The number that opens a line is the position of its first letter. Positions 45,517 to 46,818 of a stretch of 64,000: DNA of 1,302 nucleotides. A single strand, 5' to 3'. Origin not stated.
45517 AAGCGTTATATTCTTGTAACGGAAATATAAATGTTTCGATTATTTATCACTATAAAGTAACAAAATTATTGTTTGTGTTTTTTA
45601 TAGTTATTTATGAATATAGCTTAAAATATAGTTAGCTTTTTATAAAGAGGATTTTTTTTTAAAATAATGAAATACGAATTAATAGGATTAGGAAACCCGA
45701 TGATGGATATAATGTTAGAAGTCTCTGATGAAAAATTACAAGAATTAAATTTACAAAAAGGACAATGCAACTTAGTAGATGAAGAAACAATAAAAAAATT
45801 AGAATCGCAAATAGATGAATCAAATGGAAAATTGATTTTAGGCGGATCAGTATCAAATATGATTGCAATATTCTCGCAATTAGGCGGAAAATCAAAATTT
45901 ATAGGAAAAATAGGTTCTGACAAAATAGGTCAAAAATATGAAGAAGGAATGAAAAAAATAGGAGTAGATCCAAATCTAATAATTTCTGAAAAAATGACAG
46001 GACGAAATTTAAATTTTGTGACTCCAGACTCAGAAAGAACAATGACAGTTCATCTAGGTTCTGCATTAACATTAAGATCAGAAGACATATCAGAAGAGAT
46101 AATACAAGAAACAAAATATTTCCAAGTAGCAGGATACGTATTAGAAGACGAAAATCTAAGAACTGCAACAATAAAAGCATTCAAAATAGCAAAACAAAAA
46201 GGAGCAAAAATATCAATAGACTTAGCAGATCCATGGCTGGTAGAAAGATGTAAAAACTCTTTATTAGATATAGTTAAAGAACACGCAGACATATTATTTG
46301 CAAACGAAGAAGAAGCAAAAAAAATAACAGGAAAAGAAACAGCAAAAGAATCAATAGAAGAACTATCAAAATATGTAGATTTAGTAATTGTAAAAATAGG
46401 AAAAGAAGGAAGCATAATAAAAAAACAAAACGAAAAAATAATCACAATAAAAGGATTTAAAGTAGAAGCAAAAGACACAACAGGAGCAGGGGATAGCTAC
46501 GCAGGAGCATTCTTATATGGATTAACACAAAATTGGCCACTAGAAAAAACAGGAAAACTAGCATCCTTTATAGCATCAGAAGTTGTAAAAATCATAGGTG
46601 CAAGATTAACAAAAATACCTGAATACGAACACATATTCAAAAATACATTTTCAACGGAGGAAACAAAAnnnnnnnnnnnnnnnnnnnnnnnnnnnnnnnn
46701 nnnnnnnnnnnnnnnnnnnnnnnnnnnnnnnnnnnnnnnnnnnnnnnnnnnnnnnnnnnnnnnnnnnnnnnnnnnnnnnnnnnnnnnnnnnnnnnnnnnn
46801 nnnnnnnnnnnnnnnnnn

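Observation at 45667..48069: Single ORF fusing adenosine kinase (PfkB) to S-adenosylhomocysteine hydrolase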

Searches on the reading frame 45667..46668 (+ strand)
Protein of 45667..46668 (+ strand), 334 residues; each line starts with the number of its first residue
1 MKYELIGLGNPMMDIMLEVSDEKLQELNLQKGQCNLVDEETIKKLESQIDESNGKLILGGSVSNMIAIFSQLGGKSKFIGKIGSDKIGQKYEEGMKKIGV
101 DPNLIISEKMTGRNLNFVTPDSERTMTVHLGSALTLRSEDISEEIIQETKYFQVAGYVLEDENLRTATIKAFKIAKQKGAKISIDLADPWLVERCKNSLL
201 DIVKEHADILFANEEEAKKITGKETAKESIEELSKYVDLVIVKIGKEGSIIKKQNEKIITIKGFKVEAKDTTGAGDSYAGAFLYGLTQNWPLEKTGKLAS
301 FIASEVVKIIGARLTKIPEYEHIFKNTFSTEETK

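Call 12: search_solved_structures(query=window:45667-46668:+, max_evalue=0.00001, show_alignments=2)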
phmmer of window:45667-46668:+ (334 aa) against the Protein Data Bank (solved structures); distinct sequences matched with E-value up to 0.00001: 63 (the best 60 are shown).
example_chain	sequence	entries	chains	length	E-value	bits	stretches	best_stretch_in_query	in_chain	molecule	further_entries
3ubo_A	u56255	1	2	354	4.3e-43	151.1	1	2-313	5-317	adenosine kinase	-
4e3a_A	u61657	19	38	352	8.5e-43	150.1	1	2-315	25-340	sugar kinase protein | Probable sugar kinase protein | sugar kinase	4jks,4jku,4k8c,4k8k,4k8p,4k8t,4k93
2qcv_A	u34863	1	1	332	3.4e-25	92.3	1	57-309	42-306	Putative 5-dehydro-2-deoxygluconokinase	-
3hj6_A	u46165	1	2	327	2.8e-22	82.7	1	53-325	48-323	Fructokinase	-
1lio_A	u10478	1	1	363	4e-21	78.9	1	5-218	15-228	adenosine kinase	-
1lii_A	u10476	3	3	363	4.7e-21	78.7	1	5-219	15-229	adenosine kinase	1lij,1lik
3h49_A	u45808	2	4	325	6.9e-21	78.1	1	56-313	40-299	Ribokinase | Uncharacterized sugar kinase ydjH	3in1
1wye_A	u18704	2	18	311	1e-20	77.6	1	58-306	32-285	2-keto-3-deoxygluconate kinase | hypothetical fructokinase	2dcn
8rpa_A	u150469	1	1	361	1.2e-20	77.4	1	5-320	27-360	Adenosine kinase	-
8rf7_A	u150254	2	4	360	1.7e-20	76.9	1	5-319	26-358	Adenosine kinase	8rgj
1dgm_A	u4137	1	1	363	5.2e-20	75.3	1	5-313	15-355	ADENOSINE KINASE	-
2a9y_A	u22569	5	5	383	7.7e-20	74.7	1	5-218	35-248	adenosine kinase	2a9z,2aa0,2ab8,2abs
3loo_A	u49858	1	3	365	4.6e-18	68.9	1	5-313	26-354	Anopheles gambiae adenosine kinase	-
1v19_A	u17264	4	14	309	4.7e-18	68.8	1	56-307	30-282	2-KETO-3-DEOXYGLUCONATE KINASE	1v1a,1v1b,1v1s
5kb6_A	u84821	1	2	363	1.7e-17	67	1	5-320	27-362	Adenosine kinase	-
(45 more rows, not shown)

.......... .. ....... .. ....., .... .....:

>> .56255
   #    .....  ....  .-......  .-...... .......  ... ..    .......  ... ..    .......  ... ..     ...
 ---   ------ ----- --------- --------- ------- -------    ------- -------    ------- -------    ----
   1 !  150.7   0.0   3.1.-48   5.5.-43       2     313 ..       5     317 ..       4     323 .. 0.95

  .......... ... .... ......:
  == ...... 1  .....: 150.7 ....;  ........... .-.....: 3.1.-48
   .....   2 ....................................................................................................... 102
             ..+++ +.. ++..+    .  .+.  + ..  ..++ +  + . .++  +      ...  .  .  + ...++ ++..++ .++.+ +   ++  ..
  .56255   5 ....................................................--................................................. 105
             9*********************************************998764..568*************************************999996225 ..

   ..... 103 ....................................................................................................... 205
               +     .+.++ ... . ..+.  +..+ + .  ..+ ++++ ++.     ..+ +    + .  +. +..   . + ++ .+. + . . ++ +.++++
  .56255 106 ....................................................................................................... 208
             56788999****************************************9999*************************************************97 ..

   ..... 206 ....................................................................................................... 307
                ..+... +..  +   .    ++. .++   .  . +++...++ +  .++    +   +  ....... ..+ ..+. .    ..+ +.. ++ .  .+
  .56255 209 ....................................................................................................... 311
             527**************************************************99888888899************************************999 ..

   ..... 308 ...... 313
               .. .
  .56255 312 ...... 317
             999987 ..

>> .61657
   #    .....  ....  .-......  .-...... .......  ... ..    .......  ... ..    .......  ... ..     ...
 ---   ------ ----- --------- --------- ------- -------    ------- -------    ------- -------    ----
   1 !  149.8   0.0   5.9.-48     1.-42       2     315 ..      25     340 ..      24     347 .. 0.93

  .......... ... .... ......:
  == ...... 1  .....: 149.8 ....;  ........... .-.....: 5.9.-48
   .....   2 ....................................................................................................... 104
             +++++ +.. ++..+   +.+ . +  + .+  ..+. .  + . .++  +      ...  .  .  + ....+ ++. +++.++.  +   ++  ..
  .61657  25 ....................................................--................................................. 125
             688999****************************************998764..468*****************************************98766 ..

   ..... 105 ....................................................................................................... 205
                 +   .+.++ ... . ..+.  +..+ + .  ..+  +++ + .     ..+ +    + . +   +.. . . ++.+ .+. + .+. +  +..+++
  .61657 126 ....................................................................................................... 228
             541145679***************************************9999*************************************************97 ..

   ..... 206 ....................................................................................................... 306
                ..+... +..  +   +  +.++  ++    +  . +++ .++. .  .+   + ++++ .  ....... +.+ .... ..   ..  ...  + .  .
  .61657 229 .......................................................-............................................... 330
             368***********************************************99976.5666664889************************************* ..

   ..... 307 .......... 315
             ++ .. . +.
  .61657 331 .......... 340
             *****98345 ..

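Call 36: find_homologous_proteins(query=window:45667-46668:+, max_evalue=1e-20)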
Query window:45667-46668:+ (334 aa): 5423 proteins with E <= 1e-20 among 8000 candidates; the best 120 are listed.
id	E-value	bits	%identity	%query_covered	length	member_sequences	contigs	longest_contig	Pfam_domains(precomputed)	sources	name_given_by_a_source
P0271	6.8e-140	484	69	97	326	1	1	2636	PF00294.30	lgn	-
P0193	3.2e-93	331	50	98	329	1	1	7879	PF00294.30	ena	-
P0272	5.4e-91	323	49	96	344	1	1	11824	PF08543.18,PF00294.30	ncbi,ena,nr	ncbi:TPA: adenosine kinase [Candidatus Woesearchaeota archaeon]|nr:adenosine kinase [Candidatus Woes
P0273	2.1e-90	321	47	97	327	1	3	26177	PF00294.30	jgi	-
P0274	3.1e-89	317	48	97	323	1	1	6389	PF08543.18,PF00294.30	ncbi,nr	ncbi:adenosine kinase [Candidatus Woesearchaeota archaeon]|nr:adenosine kinase [Candidatus Woesearch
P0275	1.4e-85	305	49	95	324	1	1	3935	PF00294.30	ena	-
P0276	1.6e-85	305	45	97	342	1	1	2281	PF00294.30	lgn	-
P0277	9.7e-85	303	46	97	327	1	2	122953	PF00294.30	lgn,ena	-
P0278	9.9e-85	303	49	96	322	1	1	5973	PF00294.30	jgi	-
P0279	1.2e-84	302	48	94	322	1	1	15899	PF00294.30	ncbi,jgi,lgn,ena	-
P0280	2.4e-84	301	46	95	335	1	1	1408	PF00294.30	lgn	-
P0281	3.5e-83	298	45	99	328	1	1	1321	PF00294.30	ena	-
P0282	6.2e-83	297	48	94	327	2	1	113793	PF00294.30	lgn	-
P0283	7.1e-83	297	47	95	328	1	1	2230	PF00294.30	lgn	-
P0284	5.8e-82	294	47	95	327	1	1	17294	PF00294.30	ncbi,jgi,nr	ncbi:adenosine kinase [Candidatus Woesearchaeota archaeon]|nr:adenosine kinase [Candidatus Woesearch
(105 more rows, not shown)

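Call 37: find_encoding_contigs(protein=P0271, flank=5000, max_places=3)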
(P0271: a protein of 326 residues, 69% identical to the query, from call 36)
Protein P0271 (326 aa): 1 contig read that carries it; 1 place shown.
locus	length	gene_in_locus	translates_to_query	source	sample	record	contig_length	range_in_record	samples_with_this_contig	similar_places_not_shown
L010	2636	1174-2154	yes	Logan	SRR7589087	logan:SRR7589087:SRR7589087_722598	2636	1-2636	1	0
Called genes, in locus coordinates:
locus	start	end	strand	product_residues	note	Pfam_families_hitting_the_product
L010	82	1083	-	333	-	PF01207:Dus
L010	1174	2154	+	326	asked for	PF00294:PfkB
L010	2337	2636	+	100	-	?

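Call 39: find_encoding_contigs(protein=P0272, flank=6000, max_places=3)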
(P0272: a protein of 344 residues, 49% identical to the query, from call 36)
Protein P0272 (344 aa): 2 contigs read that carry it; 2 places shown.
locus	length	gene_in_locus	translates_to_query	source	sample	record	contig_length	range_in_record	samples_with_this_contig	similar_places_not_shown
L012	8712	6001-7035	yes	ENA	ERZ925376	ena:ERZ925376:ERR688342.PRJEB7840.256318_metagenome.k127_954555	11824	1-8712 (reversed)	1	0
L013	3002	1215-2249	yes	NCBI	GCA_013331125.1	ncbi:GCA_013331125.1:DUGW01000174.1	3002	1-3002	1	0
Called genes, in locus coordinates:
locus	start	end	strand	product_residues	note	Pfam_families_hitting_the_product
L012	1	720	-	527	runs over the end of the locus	PF19289:PmbA_TldD_3rd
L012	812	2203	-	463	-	PF01970:TctA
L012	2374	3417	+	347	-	PF01142:TruD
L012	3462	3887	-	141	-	-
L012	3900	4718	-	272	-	PF02811:PHP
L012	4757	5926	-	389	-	PF04285:DUF444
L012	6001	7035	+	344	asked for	PF00294:PfkB, PF08543:Phos_pyr_kin (faint)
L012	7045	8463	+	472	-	PF05221:AdoHcyase, PF00670:AdoHcyase_NAD, PF02826:2-Hacid_dh_C, PF07991:KARI_N (weak)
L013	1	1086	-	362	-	PF04285:DUF444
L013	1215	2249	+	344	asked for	PF00294:PfkB, PF08543:Phos_pyr_kin (faint)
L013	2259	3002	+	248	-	?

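Call 55: find_related_loci(query=A2, collection=genome_contigs, flank=3500)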
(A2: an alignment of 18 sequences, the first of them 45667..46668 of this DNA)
Query A2 (334 aa) in genome_contigs; peptide patterns used: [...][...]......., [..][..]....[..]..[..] (x = any residue, [..] = any of these).
600 stretches matched a pattern (row limit reached: there are more); 546 encode a relative of the query (tblastn E <= 1e-3); the best 80 are kept; 80 distinct loci.
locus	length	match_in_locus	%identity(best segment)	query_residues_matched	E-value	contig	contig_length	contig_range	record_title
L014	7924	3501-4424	44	3-311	2e-77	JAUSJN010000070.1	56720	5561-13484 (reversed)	MAG: Nanoarchaeota archaeon isolate E14_metabat.bin.302 E14_k141_192698, whole genome shotgun sequence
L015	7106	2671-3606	36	2-315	4e-72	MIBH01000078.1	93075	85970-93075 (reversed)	MAG: Spirochaetes bacterium RBG_13_51_14 RBG_13_scaffold_816, whole genome shotgun sequence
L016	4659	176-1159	41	1-318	3e-66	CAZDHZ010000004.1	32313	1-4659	MAG TPA_asm: uncultured Gammaproteobacteria bacterium isolate binchicken_co256_37 genome assembly, contig: NODE_2123_len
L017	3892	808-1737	36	4-314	2e-65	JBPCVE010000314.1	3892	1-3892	MAG: Rubripirellula sp. isolate MAG_seacave_65 S1Ck127_6067756, whole genome shotgun sequence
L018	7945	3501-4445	36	2-316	2e-64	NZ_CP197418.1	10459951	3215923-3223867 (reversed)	Novipirellula sp. SH528 chromosome, complete genome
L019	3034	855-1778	38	4-315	9e-65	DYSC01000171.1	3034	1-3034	MAG TPA_asm: Porphyromonas sp. isolate SulCav_PC08_3_38_67 SulCav_PC08-3_29453_length_3034_cov_34.893924, whole genome s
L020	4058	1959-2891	39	4-314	7e-65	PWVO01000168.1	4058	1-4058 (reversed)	MAG: Candidatus Woesearchaeota archaeon isolate CSSed11_301m CS-Sed11-C54169, whole genome shotgun sequence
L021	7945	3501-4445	36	4-323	4e-64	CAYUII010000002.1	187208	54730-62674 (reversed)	MAG TPA_asm: uncultured Bacteroidales bacterium isolate binchicken_co104_28 genome assembly, contig: NODE_61_length_1872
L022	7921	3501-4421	38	4-314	5e-64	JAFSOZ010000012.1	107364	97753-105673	MAG: Bacteroidales bacterium isolate RGIG3342 Goat_Reticulum-6__c872, whole genome shotgun sequence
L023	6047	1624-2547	36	5-319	5e-64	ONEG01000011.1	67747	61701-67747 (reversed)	uncultured Bacteroidales bacterium isolate RUG225 genome assembly, contig: scaffold_352, whole genome shotgun sequence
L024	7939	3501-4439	35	3-316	1e-63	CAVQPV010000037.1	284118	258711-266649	MAG: Pirellulaceae bacterium isolate MFD09964.bin.2.6 genome assembly, contig: contig_59924, whole genome shotgun sequen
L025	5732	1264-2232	32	1-334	5e-63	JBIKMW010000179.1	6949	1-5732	MAG: Planctomycetales bacterium isolate ME2014-09-11_3300037507_group5_bin70 Rohwer_bin1764_scaffold_14314_c1, whole gen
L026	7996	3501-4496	34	1-334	6e-62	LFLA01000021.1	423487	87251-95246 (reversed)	MAG: Nitrospina sp. LS_NOB contig44890, whole genome shotgun sequence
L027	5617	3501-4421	37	4-314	2e-61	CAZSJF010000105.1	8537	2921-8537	MAG TPA_asm: uncultured Bacteroidales bacterium isolate binchicken_co220_59 genome assembly, contig: NODE_5503_length_85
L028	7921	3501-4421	36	4-314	8e-61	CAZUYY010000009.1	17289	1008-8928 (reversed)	MAG TPA_asm: uncultured Prolixibacteraceae bacterium isolate binchicken_co3_102 genome assembly, contig: NODE_10594_leng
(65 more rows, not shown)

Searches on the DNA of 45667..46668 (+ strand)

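Call 46: search_rna_families(source=L010, threshold=evalue, max_evalue=1)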
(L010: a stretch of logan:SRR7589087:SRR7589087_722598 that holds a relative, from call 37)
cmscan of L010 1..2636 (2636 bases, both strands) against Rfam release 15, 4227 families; matches with E-value up to 1: 0.
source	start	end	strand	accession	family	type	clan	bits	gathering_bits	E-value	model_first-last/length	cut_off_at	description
